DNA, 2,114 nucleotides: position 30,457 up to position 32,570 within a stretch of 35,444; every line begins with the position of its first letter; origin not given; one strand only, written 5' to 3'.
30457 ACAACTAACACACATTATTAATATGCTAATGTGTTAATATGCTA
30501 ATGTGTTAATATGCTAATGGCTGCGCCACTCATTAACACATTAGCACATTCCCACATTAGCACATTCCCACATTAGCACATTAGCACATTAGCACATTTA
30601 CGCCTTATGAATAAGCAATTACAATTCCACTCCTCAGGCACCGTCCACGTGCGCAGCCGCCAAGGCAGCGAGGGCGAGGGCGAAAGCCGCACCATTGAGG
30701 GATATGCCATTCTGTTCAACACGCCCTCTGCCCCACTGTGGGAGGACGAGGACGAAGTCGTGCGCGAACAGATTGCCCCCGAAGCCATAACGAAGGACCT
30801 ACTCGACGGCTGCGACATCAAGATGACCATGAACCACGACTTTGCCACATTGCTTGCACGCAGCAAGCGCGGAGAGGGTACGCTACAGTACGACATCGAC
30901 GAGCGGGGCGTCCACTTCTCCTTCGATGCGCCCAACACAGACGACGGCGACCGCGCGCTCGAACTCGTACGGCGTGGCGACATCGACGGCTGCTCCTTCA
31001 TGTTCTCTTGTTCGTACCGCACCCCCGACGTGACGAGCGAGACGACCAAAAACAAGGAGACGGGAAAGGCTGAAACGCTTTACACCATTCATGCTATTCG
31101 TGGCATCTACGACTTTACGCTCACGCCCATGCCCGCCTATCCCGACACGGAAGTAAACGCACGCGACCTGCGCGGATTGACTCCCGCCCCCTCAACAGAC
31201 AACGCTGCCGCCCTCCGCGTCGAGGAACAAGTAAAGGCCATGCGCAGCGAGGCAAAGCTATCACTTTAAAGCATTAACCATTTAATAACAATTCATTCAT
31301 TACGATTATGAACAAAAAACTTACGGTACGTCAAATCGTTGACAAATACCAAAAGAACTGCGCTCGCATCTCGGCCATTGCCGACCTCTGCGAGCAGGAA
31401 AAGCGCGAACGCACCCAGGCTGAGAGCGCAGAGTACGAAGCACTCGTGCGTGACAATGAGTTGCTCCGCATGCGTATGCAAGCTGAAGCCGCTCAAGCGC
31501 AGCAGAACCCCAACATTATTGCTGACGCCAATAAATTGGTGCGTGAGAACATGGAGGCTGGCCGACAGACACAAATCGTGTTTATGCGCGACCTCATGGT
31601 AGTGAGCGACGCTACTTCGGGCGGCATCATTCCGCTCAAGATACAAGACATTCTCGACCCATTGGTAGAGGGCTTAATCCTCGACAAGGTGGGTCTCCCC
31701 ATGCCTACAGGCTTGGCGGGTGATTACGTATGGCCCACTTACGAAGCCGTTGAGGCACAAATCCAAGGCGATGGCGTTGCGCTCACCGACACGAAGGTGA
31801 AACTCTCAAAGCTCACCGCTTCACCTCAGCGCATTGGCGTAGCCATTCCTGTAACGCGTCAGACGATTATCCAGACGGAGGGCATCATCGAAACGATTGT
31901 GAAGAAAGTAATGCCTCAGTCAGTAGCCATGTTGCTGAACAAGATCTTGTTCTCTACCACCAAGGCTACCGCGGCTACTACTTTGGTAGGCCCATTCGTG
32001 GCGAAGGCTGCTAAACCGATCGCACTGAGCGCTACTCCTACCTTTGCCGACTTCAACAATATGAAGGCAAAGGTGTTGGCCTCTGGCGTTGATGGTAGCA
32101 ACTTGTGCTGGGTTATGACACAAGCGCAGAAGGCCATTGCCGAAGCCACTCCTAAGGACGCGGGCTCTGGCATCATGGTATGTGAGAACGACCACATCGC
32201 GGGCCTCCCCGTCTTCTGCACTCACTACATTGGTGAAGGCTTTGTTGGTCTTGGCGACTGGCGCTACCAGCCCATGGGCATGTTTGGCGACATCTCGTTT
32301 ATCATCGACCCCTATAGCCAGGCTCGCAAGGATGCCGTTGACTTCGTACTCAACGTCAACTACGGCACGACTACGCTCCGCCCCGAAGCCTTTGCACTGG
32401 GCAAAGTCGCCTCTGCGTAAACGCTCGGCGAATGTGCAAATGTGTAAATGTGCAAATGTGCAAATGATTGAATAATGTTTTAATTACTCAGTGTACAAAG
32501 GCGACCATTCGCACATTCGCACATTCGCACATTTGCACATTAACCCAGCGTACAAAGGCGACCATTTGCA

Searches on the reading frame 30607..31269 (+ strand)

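Call 51: search_protein_families(library=phrogs, proteins=[window:30607-31269:+], max_evalue=0.001)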
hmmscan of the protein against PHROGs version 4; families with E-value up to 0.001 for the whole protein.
window:30607-31269:+ (220 aa): 5 families
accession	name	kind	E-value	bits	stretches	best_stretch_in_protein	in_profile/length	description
phrog_80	-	head and packaging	2.8e-32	113.7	1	17-187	228-379/607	head maturation protease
phrog_2263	-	head and packaging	2e-25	90.7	1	19-198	30-190/551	major head protein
phrog_9644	-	head and packaging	8e-10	39.5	1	24-185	159-305/341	head maturation protease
phrog_13042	-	head and packaging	1.9e-09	38.1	1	47-191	43-179/386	major head protein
phrog_7053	-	head and packaging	3.1e-05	24.7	1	51-188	60-191/390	head maturation protease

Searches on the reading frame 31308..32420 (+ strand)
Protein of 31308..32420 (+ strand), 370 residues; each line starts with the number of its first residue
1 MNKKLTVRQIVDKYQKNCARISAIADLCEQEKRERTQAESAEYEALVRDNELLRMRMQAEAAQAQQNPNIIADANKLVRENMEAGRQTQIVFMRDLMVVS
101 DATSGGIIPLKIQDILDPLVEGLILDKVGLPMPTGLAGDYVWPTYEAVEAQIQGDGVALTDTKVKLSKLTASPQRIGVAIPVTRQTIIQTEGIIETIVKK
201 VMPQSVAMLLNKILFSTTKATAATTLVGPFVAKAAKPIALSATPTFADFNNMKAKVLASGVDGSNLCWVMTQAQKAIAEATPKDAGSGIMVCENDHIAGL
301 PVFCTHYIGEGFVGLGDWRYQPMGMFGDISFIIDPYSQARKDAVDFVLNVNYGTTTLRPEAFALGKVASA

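Call 8: search_protein_families(library=phrogs, proteins=[window:31308-32420:+], max_evalue=0.001)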
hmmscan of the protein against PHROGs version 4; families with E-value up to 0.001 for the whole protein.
window:31308-32420:+ (370 aa): 3 families
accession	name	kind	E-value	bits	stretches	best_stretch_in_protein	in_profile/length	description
phrog_10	-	head and packaging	3.4e-22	80.2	1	27-369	286-637/752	major head protein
phrog_617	-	head and packaging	4.3e-21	76.4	1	113-368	358-624/626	major head protein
phrog_2263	-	head and packaging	5.8e-07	29.8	1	31-263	207-440/551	major head protein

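Call 9: search_protein_families(library=pfam, proteins=[window:31308-32420:+], max_evalue=0.001)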
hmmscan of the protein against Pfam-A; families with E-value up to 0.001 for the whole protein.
window:31308-32420:+ (370 aa): 2 families
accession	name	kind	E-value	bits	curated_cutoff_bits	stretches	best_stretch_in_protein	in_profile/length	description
PF05065.19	Phage_capsid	-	1.4e-15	57.8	24.2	1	113-366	11-279/280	Phage capsid family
PF25209.1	Phage_capsid_4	-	2e-05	25.5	27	1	126-360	29-255/262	Phage capsid protein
